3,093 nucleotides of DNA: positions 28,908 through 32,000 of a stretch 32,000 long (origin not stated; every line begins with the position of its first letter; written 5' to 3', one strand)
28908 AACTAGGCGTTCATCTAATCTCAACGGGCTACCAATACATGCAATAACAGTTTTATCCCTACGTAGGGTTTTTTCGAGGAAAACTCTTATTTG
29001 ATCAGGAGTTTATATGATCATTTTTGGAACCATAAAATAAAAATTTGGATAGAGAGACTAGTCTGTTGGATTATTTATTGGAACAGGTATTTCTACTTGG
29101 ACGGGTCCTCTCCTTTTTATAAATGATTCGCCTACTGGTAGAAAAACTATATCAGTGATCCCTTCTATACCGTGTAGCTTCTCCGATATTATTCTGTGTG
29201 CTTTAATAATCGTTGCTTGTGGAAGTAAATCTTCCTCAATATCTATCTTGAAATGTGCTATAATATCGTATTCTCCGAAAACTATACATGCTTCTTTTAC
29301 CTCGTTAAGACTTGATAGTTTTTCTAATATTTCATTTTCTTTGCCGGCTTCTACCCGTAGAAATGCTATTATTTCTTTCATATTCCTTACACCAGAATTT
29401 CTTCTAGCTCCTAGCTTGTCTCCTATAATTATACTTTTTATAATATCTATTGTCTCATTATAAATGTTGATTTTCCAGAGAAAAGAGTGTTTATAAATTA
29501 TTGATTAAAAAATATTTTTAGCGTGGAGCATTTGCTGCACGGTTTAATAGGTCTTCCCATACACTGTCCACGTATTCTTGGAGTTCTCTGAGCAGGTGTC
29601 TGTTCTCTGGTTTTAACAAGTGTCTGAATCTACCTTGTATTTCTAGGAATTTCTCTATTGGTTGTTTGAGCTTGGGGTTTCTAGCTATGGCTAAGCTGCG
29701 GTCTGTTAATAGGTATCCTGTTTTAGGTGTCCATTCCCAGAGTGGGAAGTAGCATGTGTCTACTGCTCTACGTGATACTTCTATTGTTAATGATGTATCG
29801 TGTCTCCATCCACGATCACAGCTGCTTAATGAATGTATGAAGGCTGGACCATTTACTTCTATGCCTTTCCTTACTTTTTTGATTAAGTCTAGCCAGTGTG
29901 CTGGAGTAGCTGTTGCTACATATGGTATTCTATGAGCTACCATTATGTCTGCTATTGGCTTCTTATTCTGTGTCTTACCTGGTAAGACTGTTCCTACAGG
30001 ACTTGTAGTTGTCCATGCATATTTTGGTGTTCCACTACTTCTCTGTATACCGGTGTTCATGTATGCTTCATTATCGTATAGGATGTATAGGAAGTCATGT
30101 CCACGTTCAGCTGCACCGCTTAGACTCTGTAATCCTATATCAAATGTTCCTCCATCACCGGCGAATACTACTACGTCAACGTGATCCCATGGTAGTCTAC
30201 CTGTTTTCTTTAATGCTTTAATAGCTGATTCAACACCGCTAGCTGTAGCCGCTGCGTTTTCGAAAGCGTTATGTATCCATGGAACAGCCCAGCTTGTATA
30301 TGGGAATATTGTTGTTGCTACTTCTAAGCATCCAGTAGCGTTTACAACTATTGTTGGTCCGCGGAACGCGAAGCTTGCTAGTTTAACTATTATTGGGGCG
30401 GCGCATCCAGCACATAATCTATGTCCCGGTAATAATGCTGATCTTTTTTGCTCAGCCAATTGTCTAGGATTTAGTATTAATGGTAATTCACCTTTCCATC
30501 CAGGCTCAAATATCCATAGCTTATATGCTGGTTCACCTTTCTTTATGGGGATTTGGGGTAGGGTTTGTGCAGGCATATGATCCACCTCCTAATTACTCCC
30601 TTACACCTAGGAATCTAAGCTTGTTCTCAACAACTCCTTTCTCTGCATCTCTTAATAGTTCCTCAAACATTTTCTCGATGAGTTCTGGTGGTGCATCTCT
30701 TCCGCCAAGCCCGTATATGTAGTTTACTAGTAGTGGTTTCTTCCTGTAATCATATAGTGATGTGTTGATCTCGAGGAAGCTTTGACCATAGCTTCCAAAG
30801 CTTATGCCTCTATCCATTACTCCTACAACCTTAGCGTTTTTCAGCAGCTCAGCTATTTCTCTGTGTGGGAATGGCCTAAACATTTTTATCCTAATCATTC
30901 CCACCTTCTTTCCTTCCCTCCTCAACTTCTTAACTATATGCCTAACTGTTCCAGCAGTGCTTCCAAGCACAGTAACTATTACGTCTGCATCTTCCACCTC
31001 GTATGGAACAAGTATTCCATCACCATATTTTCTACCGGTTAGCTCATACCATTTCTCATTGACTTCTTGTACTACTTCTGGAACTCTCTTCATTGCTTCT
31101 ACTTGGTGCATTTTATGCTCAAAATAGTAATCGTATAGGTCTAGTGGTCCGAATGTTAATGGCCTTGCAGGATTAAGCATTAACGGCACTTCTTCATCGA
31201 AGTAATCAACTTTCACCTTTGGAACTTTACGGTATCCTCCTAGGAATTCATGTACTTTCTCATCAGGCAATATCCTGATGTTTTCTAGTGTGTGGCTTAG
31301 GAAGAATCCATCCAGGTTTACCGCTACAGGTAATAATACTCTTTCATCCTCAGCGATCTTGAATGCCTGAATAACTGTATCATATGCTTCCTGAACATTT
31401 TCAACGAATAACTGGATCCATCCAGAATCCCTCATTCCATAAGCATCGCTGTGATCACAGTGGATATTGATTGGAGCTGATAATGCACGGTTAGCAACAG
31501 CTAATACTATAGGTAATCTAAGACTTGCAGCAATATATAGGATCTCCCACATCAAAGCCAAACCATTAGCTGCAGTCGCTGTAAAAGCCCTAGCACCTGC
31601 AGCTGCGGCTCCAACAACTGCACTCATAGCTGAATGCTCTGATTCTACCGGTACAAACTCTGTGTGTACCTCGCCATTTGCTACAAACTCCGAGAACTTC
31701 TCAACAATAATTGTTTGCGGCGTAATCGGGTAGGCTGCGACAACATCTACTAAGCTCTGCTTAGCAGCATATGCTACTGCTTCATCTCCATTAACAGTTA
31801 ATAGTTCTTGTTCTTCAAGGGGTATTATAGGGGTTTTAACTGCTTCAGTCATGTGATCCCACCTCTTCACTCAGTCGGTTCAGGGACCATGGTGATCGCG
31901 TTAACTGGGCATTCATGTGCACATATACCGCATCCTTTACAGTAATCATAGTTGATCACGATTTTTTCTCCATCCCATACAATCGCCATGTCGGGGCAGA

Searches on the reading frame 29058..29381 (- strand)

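Call 21: search_protein_families(library=pfam, proteins=[window:29058-29381:-], max_evalue=0.01)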
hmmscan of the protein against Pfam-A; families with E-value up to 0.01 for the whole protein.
window:29058-29381:- (107 aa): 1 family
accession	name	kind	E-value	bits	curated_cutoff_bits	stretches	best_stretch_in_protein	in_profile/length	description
PF01037.27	AsnC_trans_reg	-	2.5e-05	24.5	25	1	8-44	3-40/73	Lrp/AsnC ligand binding domain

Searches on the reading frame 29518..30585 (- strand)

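Call 21: search_protein_families(library=pfam, proteins=[window:29518-30585:-], max_evalue=0.01)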
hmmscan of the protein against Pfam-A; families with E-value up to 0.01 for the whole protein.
window:29518-30585:- (355 aa): 1 family
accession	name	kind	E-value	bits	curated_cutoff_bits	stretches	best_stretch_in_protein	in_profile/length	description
PF02775.26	TPP_enzyme_C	-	7.7e-20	71.7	21.9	1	84-251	2-150/151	Thiamine pyrophosphate enzyme, C-terminal TPP binding domain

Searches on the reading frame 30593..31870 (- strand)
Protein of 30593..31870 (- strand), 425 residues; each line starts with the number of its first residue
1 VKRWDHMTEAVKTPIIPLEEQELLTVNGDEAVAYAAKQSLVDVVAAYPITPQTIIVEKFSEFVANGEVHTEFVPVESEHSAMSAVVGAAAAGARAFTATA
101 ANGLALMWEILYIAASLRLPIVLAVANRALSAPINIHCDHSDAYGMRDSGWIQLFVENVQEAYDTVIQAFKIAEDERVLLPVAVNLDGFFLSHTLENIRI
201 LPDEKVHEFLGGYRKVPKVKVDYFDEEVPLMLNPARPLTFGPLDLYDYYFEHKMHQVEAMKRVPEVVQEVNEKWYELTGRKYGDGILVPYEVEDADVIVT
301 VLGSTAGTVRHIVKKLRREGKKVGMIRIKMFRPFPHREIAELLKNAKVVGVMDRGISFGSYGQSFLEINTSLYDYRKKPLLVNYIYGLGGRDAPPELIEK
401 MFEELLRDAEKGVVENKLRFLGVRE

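Call 21: search_protein_families(library=pfam, proteins=[window:30593-31870:-], max_evalue=0.01)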
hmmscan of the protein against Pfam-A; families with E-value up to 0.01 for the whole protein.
window:30593-31870:- (425 aa): 3 families
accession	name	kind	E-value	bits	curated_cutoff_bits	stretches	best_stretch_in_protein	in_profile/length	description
PF01855.24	POR_N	-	2.2e-76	257.1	27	1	35-271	2-230/231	Pyruvate flavodoxin/ferredoxin oxidoreductase, thiamine diP-bdg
PF17147.9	PFOR_II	-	5.9e-30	104.1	27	1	295-396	1-100/102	Pyruvate:ferredoxin oxidoreductase core domain II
PF02780.25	Transketolase_C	-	2.1e-06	28.1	25.9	1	291-402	6-117/124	Transketolase, C-terminal domain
